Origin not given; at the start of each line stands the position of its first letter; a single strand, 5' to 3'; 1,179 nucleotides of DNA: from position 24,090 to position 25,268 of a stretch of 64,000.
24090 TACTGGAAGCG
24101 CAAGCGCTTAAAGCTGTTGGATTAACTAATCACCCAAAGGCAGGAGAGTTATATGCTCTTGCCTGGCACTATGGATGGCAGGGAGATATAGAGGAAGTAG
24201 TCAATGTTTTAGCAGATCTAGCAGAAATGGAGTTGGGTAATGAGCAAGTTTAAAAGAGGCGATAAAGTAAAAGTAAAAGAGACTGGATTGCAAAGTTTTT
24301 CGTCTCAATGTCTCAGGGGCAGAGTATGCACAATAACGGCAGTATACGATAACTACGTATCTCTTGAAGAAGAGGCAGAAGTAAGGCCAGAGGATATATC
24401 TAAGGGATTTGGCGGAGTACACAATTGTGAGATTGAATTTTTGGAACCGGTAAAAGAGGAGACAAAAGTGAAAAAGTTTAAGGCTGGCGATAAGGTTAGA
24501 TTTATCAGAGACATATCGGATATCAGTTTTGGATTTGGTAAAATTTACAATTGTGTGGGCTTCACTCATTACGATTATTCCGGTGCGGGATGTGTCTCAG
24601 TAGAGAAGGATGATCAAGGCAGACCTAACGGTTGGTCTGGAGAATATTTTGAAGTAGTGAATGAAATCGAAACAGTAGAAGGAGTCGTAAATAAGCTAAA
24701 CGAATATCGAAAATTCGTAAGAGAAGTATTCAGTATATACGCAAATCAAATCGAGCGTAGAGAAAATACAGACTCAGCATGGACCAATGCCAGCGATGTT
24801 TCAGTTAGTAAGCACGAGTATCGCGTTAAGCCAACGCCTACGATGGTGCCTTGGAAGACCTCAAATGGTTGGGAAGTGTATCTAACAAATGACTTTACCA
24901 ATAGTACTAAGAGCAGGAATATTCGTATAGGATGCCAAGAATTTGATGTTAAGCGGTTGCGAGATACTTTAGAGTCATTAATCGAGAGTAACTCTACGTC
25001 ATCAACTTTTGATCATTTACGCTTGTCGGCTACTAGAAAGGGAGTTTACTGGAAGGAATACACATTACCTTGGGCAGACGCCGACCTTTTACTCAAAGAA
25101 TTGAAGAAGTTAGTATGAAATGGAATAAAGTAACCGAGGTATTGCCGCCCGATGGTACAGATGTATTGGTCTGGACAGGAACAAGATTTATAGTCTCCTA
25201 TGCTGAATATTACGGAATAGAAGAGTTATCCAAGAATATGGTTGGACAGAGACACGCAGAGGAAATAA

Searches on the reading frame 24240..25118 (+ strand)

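Call 11: search_protein_families(library=phrogs, proteins=[window:24240-25118:+], max_evalue=0.00001)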
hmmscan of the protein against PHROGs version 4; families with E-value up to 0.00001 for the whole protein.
window:24240-25118:+ (292 aa): 0 families

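Call 58: search_protein_families(library=pfam, proteins=[window:24240-25118:+], max_evalue=0.01)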
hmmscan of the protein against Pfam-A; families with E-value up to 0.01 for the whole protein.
window:24240-25118:+ (292 aa): 1 family
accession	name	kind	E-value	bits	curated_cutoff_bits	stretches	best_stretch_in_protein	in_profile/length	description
PF02211.21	NHase_beta_C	-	0.0036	18.2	27.7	0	3-51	11-61/98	Nitrile hydratase beta subunit, C-terminal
